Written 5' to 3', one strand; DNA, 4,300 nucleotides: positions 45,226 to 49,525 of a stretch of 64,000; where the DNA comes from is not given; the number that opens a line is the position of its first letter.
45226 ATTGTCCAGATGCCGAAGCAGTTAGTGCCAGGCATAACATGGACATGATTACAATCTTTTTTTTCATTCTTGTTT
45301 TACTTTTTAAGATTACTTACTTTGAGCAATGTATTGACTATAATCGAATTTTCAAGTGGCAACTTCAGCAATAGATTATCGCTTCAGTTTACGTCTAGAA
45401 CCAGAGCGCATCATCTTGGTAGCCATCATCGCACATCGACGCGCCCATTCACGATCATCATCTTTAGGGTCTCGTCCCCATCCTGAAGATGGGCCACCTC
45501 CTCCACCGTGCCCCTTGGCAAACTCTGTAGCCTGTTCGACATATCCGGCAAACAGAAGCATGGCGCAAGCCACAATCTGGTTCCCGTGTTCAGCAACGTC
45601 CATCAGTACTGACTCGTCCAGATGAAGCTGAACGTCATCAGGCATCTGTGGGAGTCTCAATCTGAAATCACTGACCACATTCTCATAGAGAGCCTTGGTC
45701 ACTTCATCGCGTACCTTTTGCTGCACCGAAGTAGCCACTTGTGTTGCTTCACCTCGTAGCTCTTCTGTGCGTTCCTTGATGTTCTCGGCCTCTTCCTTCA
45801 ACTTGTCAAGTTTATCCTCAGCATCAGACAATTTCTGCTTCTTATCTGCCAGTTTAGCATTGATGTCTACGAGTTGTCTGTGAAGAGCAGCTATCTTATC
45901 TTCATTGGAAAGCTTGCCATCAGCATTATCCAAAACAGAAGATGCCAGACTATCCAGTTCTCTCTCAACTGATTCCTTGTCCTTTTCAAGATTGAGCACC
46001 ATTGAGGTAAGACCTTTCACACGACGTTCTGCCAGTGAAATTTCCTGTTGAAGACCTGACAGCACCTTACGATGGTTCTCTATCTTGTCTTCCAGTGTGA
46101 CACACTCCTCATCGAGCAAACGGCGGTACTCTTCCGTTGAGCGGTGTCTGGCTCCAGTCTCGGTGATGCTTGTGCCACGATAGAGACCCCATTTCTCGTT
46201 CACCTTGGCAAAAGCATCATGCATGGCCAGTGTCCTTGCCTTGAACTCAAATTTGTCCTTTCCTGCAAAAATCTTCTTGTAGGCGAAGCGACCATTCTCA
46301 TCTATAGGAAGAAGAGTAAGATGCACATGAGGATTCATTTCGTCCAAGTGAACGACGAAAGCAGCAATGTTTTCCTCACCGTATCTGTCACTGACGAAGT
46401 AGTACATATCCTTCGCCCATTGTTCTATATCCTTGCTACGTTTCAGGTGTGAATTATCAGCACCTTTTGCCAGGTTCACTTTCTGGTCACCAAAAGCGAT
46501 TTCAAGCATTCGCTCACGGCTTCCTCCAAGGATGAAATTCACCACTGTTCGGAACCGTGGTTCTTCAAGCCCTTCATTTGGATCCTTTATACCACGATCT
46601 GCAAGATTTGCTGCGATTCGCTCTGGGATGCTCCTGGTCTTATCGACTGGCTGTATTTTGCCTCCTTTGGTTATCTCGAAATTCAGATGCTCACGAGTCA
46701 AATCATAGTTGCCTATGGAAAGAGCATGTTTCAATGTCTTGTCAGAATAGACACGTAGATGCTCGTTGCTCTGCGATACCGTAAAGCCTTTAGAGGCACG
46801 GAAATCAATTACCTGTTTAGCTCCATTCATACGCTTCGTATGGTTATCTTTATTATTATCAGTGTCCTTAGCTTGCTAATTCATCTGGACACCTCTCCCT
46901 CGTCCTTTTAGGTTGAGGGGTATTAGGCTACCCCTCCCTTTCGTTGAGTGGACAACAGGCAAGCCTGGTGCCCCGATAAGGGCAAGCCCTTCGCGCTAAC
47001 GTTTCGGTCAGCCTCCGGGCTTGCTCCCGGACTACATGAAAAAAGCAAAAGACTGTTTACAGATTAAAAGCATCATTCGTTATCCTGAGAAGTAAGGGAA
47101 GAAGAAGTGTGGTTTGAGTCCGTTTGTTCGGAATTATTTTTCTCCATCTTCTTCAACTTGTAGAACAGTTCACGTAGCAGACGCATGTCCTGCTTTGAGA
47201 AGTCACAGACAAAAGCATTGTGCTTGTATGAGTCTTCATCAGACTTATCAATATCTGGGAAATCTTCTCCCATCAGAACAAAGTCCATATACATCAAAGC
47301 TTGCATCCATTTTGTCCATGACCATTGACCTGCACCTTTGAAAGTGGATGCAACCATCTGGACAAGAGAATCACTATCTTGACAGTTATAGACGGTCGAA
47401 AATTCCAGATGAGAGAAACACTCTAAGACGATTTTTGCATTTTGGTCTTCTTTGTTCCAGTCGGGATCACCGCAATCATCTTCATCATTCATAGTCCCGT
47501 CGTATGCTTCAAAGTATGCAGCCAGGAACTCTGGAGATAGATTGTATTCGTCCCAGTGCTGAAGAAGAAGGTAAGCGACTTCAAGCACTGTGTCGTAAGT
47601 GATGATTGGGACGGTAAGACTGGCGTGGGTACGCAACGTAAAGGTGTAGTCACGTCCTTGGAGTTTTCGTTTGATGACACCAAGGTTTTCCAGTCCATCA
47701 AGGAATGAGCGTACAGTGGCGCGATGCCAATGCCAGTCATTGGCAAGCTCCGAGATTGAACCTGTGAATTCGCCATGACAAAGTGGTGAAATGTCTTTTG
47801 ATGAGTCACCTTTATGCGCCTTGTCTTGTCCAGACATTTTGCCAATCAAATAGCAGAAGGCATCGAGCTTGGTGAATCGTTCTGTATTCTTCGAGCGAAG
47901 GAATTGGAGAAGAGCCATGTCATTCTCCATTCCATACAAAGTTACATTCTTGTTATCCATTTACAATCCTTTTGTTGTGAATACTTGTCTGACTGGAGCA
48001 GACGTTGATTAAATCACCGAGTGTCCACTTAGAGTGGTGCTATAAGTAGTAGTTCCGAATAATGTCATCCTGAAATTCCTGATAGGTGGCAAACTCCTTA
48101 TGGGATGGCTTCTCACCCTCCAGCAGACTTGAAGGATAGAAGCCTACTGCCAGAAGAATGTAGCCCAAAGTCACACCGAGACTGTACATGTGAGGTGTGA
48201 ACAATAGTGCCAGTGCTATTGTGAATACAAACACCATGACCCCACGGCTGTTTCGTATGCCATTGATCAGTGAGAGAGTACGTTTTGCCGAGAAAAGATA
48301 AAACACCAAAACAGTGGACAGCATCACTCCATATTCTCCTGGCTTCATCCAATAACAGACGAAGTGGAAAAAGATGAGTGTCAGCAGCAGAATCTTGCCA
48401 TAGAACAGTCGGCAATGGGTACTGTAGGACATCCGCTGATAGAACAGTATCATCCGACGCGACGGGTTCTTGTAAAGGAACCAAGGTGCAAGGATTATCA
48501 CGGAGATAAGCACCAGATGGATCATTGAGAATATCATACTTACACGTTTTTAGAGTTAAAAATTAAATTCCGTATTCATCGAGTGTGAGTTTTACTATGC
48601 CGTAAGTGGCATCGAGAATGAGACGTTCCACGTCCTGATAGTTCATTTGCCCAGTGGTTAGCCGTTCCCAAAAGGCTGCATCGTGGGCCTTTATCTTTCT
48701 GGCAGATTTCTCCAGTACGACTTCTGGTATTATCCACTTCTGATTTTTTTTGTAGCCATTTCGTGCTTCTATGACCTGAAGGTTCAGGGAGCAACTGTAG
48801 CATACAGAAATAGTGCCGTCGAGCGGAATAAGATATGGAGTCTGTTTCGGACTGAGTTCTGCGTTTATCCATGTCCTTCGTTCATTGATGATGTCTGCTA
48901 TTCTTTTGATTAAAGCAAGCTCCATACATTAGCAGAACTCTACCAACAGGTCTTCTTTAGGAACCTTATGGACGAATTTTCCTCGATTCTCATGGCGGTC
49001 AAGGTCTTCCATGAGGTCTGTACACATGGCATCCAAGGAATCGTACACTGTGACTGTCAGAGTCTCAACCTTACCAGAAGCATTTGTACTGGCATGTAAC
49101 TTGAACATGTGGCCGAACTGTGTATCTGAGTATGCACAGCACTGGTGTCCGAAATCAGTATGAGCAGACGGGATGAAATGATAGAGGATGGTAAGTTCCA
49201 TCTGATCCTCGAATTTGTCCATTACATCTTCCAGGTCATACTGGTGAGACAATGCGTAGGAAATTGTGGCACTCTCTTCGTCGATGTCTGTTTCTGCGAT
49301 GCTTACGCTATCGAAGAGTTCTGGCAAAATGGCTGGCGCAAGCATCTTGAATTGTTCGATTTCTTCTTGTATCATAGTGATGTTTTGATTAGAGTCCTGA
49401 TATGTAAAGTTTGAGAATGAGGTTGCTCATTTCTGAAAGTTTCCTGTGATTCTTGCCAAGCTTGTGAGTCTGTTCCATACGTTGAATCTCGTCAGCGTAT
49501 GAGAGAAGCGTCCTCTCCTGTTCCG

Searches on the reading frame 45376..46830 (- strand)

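Call 12: search_protein_families(library=pfam, proteins=[window:45376-46830:-], max_evalue=0.001)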
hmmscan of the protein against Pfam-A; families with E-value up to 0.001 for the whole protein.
window:45376-46830:- (484 aa): 3 families
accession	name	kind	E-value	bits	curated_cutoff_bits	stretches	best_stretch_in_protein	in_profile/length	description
PF01076.25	Mob_Pre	-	5.3e-15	56.2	25.5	1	132-236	97-195/196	Plasmid recombination enzyme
PF01576.24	Myosin_tail_1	-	0.00053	18.4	38.1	1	228-371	325-465/1081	Myosin tail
PF06428.16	Sec2p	-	0.00056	20.3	28.5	1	279-357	10-89/92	GDP/GTP exchange factor Sec2p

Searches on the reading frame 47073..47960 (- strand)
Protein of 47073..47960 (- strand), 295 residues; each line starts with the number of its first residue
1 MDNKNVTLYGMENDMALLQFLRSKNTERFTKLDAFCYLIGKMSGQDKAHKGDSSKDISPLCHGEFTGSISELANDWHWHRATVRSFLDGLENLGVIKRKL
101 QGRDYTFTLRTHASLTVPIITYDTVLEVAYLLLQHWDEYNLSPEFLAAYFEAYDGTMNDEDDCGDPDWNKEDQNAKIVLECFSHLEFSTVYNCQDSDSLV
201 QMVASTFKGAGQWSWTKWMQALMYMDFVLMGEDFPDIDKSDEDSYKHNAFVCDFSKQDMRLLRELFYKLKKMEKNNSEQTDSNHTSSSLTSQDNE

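Call 12: search_protein_families(library=pfam, proteins=[window:47073-47960:-], max_evalue=0.001)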
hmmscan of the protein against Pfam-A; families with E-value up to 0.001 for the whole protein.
window:47073-47960:- (295 aa): 0 families

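Call 68: search_protein_families(library=pfam, proteins=[window:47073-47960:-], max_evalue=0.5)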
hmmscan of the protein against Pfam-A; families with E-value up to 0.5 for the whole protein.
window:47073-47960:- (295 aa): 4 families
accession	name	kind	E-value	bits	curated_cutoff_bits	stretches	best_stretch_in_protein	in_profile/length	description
PF03965.22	Penicillinase_R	-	0.0077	17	22.6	1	70-108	25-63/115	Penicillinase repressor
PF09339.16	HTH_IclR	-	0.012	15.8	22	1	68-98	20-50/52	IclR helix-turn-helix domain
PF13724.11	DNA_binding_2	-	0.099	13.4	25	1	266-288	17-40/48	DNA-binding domain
PF21248.3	SoFic-like_C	-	0.14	12.8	27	1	69-107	33-71/76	Protein adenylyltransferase SoFic-like, C-terminal domain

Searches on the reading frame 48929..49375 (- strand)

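Call 68: search_protein_families(library=pfam, proteins=[window:48929-49375:-], max_evalue=0.5)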
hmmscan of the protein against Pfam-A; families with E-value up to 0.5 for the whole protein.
window:48929-49375:- (148 aa): 1 family
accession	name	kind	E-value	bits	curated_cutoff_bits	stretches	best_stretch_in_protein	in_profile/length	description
PF05064.18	Nsp1_C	-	0.076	13.3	24.1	1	21-61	61-101/114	Nsp1-like C-terminal region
